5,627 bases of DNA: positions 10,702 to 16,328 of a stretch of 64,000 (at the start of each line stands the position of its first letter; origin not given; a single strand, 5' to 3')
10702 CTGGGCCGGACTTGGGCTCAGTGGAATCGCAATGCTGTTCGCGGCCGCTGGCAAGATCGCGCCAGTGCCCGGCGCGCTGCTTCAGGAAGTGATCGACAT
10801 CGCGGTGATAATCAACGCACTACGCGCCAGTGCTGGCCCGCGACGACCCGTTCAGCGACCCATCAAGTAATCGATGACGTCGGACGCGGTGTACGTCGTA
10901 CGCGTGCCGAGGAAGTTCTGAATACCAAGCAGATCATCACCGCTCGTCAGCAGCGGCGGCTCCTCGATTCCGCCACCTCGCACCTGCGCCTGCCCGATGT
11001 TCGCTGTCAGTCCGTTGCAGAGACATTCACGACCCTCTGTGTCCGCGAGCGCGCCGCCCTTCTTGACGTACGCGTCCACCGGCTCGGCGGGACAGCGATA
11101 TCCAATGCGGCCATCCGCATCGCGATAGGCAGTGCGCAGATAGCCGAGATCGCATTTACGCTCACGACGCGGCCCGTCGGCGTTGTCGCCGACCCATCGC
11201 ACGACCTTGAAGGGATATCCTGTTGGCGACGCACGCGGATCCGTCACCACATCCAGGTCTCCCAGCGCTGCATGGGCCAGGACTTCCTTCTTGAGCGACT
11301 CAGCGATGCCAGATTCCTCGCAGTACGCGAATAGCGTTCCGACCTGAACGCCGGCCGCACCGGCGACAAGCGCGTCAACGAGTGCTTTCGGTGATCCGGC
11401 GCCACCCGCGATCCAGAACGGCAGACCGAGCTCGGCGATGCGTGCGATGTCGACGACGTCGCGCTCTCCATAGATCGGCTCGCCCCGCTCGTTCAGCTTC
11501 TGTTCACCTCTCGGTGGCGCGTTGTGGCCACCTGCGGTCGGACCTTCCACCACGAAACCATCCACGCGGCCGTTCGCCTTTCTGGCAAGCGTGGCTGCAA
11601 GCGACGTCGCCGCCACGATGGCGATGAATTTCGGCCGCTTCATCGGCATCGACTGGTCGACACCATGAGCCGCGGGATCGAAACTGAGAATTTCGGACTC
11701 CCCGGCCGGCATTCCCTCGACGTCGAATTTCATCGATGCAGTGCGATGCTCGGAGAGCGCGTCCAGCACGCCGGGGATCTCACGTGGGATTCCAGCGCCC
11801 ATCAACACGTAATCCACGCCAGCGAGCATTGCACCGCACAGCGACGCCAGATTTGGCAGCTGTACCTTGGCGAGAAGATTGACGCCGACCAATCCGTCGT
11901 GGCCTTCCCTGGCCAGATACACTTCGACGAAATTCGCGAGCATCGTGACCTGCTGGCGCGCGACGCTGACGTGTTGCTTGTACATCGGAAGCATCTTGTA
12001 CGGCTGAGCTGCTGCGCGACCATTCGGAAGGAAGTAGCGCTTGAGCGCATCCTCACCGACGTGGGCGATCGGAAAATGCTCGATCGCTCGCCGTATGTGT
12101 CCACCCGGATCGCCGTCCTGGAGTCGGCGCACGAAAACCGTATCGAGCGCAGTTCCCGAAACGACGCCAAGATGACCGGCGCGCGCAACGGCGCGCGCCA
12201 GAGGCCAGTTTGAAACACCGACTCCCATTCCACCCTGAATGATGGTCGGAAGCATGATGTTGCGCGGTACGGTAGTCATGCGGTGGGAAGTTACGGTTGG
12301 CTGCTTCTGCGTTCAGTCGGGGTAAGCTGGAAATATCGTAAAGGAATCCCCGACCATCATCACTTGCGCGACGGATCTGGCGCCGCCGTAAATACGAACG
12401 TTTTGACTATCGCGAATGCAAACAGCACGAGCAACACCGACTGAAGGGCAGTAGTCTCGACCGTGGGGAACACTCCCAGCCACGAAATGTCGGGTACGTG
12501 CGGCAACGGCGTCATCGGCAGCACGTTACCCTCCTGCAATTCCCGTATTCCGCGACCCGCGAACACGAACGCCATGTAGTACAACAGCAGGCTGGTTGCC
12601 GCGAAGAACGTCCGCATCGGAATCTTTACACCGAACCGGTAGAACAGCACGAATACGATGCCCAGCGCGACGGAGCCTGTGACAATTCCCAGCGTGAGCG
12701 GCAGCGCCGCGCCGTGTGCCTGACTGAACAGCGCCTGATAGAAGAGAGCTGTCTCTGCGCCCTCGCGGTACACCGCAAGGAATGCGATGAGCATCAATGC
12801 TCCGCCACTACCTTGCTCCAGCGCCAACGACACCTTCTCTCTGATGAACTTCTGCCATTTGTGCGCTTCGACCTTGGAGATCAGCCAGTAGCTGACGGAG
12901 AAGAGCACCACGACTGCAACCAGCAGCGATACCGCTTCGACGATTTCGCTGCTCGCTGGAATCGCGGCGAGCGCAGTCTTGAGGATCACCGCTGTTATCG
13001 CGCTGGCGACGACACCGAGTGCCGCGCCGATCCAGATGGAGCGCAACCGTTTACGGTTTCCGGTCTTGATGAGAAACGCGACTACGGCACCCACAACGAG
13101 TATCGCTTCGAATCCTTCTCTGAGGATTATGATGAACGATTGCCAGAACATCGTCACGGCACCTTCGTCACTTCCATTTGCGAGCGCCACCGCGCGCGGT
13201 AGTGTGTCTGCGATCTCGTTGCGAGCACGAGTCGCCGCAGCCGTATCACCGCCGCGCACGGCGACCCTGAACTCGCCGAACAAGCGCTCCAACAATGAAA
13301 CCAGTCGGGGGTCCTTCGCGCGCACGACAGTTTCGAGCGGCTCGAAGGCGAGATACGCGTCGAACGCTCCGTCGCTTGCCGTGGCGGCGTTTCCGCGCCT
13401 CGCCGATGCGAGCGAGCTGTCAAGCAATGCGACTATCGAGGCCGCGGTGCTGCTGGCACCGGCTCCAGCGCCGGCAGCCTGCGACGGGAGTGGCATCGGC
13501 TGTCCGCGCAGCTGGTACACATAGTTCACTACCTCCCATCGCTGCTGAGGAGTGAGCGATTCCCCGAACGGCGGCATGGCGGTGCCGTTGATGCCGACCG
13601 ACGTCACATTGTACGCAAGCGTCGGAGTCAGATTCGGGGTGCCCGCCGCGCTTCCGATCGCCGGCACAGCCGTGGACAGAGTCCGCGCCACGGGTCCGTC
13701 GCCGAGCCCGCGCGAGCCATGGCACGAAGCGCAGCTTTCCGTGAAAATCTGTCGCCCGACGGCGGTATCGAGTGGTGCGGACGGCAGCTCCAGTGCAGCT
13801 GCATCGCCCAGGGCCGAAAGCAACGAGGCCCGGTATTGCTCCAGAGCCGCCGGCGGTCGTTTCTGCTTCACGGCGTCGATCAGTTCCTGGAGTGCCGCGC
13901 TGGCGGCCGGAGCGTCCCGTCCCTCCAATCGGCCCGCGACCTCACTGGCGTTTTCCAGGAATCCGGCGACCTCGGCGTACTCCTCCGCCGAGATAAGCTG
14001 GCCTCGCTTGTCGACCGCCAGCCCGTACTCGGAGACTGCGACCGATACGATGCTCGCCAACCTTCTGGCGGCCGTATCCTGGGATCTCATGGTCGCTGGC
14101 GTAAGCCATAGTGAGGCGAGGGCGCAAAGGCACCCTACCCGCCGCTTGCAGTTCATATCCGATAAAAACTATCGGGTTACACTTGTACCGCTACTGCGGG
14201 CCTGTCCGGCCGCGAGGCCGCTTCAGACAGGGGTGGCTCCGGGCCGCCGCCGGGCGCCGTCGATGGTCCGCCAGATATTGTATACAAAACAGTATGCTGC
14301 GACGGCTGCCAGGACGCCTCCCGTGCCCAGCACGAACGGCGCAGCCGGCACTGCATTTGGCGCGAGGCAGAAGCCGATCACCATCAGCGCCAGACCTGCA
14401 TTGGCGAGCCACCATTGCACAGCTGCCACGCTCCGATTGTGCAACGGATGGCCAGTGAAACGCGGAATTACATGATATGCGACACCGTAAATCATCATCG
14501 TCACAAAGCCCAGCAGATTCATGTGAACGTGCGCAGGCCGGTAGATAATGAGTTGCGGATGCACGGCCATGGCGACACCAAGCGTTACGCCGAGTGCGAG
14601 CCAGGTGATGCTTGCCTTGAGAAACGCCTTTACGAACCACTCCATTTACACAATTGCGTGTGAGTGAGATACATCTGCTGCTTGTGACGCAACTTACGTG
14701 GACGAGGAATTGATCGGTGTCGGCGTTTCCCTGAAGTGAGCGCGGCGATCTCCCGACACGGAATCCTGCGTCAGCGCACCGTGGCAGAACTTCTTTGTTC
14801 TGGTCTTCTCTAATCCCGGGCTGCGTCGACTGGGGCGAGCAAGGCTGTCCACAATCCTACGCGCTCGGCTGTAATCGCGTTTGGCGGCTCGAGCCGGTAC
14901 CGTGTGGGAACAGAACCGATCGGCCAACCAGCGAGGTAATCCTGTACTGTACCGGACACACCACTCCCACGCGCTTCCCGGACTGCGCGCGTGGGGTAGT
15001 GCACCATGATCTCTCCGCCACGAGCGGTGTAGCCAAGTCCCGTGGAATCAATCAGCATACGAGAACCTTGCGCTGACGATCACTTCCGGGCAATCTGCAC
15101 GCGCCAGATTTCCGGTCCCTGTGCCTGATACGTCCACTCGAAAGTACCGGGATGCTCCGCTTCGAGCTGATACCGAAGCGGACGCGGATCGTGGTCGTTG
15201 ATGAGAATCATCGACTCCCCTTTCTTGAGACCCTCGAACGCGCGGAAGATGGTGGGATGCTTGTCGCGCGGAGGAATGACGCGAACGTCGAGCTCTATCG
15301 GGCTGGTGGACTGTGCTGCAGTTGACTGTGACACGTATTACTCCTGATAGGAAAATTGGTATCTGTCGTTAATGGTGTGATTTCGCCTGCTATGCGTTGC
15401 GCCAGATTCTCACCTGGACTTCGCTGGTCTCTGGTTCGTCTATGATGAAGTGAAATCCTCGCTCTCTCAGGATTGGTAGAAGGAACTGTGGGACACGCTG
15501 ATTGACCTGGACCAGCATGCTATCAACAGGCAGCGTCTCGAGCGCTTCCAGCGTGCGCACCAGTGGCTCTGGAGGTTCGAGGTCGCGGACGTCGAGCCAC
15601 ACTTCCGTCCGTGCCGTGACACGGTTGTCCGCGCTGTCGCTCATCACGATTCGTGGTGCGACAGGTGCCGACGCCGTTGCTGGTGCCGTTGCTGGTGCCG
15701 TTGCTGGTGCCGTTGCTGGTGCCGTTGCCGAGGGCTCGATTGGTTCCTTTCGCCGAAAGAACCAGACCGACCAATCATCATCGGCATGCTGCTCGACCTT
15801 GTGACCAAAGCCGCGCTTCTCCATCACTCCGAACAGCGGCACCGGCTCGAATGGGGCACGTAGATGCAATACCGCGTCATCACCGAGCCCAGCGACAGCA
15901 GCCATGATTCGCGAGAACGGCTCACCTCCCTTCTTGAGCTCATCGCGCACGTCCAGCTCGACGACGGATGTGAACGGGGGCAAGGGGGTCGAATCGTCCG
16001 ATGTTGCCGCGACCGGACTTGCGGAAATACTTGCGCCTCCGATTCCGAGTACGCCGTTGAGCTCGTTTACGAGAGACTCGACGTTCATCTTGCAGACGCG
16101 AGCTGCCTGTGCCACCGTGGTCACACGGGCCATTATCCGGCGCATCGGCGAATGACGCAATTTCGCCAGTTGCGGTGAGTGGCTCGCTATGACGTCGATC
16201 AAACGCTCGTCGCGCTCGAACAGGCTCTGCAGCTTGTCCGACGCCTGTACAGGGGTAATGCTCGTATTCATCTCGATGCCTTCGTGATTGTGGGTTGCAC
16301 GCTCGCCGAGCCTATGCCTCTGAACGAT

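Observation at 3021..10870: Minimal clade II-type nos cluster lacking nosL and all known electron-input genes, with a cupredoxin and a P-type ATPase appended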

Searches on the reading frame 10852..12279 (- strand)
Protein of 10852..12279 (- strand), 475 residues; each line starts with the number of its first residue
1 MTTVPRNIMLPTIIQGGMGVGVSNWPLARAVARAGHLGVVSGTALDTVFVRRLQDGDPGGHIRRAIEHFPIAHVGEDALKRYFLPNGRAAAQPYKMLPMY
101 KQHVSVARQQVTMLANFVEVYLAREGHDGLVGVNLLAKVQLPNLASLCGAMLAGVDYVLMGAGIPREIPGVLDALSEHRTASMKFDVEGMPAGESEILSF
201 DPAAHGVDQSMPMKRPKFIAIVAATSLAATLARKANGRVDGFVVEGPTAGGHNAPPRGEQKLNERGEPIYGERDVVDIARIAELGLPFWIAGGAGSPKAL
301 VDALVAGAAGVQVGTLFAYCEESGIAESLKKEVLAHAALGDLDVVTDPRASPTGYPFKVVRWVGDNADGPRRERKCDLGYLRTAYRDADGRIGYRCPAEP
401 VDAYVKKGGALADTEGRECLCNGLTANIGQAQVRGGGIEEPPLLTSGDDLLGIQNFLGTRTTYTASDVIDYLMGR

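Call 4: search_protein_families(library=pfam, proteins=[window:10852-12279:-], max_evalue=0.01)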
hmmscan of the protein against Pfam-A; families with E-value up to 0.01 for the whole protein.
window:10852-12279:- (475 aa): 1 family
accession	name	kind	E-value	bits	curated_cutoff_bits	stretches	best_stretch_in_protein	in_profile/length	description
PF03060.21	NMO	-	4.7e-19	69.4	28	2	194-344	113-251/331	Nitronate monooxygenase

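Call 5: search_protein_families(library=ncbifam, proteins=[window:10852-12279:-], max_evalue=0.01)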
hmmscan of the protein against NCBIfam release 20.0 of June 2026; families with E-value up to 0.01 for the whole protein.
window:10852-12279:- (475 aa): 4 families
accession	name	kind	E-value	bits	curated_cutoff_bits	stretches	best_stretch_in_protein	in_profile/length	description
TIGR03151.1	enACPred_II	equivalog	6.4e-12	45.4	453.1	1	217-360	111-231/307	enoyl-[acyl-carrier-protein] reductase FabK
TIGR02814.1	pfaD_fam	subfamily_domain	0.0021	16.9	449.25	1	290-342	229-280/444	PfaD family polyunsaturated fatty acid/polyketide biosynthesis protein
NF052358.1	GMPRedGuaB1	equivalog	0.0089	15.2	675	0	275-323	319-368/479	GMP reductase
NF005869.0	PRK07807.1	equivalog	0.0092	15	549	0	275-323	319-368/479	GuaB1 family IMP dehydrogenase-related protein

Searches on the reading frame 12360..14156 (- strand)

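Call 4: search_protein_families(library=pfam, proteins=[window:12360-14156:-], max_evalue=0.01)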
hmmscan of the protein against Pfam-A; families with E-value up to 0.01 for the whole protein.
window:12360-14156:- (598 aa): 3 families
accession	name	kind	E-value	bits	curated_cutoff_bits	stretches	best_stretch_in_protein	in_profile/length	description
PF03239.20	FTR1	-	5.4e-41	141.2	25.3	2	339-542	3-211/284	Iron permease FTR1 family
PF13442.11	Cytochrome_CBB3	-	1.8e-11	44.6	27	1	132-213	4-68/68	Cytochrome C oxidase, cbb3-type, subunit III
PF00034.26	Cytochrom_C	-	7.5e-11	43.6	21.3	1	134-216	4-89/90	Cytochrome c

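Call 5: search_protein_families(library=ncbifam, proteins=[window:12360-14156:-], max_evalue=0.01)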
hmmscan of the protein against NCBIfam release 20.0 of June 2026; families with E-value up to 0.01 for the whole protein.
window:12360-14156:- (598 aa): 6 families
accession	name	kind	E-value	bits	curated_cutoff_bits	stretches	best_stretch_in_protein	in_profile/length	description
TIGR00145.1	TIGR00145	subfamily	4.3e-39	134.8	303.8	1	336-544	3-209/282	EfeU/Ftr1 family ferrous iron transporter subunit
NF041756.1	EfeU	equivalog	1.9e-38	132.5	255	1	341-560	1-216/257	iron uptake transporter permease EfeU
NF011054.0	PRK14486.1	equivalog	3.1e-08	33.5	447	1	132-217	216-291/294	putative bifunctional cbb3-type cytochrome c oxidase subunit II/cytochrome c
TIGR00782.1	ccoP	equivalog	1.5e-05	24.4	179.95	1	130-218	202-283/285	cytochrome-c oxidase, cbb3-type subunit III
NF045930.1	Cytc6PetJCyano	equivalog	1.6e-05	24.8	135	1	122-215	19-104/110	cytochrome c6 PetJ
NF050122.1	bc1_QcrC_actin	exception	7.8e-05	22.1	200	1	130-242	135-237/253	cytochrome bc1 complex diheme cytochrome c subunit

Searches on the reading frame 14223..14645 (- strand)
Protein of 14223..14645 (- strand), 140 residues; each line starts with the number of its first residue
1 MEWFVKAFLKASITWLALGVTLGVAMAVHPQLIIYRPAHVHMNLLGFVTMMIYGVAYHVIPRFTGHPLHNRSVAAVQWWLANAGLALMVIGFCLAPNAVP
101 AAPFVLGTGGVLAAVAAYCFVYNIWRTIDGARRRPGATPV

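Call 4: search_protein_families(library=pfam, proteins=[window:14223-14645:-], max_evalue=0.01)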
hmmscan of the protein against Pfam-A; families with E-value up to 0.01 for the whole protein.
window:14223-14645:- (140 aa): 2 families
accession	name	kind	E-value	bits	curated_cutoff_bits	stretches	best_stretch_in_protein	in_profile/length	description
PF00115.25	COX1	-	1.7e-08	34.2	34.8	1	37-93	344-399/436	Cytochrome C and Quinol oxidase polypeptide I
PF05940.17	NnrS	-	0.00098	19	28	1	8-123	252-364/371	NnrS protein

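Call 5: search_protein_families(library=ncbifam, proteins=[window:14223-14645:-], max_evalue=0.01)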
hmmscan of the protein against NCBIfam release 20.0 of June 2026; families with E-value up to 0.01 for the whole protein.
window:14223-14645:- (140 aa): 4 families
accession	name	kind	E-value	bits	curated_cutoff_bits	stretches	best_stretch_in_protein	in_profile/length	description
TIGR00780.1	ccoN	equivalog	2.4e-06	26.7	583.15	1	38-91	343-397/474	cytochrome-c oxidase, cbb3-type subunit I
NF011053.0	PRK14485.1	subfamily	1.4e-05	23.6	1080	1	38-93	345-400/716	putative bifunctional cbb3-type cytochrome c oxidase subunit I/II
NF050116.1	cyt_aa3_Actin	exception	0.0025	16.7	880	0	26-86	355-414/522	aa3-type cytochrome oxidase subunit I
TIGR02891.1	CtaD_CoxA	equivalog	0.0053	15.5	670.75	1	4-90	337-419/504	cytochrome c oxidase subunit I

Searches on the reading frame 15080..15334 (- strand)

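Call 56: search_protein_families(library=pfam, proteins=[window:15080-15334:-], max_evalue=0.001)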
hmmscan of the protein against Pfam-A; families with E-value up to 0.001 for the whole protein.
window:15080-15334:- (84 aa): 1 family
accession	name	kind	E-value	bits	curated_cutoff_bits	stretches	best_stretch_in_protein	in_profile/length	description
PF10006.14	DUF2249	-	6.1e-31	106.5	29.5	1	14-83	1-70/70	Uncharacterized conserved protein (DUF2249)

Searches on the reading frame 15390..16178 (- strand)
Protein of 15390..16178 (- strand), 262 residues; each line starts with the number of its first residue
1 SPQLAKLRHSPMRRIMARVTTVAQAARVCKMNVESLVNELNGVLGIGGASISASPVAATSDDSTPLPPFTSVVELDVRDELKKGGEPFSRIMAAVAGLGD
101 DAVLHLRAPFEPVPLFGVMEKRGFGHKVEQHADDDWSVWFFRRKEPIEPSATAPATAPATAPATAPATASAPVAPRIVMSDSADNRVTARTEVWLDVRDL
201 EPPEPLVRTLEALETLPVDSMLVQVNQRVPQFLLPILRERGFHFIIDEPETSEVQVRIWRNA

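Call 56: search_protein_families(library=pfam, proteins=[window:15390-16178:-], max_evalue=0.001)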
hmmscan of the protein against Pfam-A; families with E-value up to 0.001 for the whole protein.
window:15390-16178:- (262 aa): 3 families
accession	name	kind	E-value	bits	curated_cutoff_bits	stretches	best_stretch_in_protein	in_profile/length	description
PF10006.14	DUF2249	-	2.6e-30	104.5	29.5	2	74-141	1-69/70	Uncharacterized conserved protein (DUF2249)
PF08984.16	DUF1858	-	3.4e-05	24.3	32.2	1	7-37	29-59/59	Domain of unknown function (DUF1858)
PF01206.22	TusA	-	4e-05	23.8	28.6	1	195-258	3-68/70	Sulfurtransferase TusA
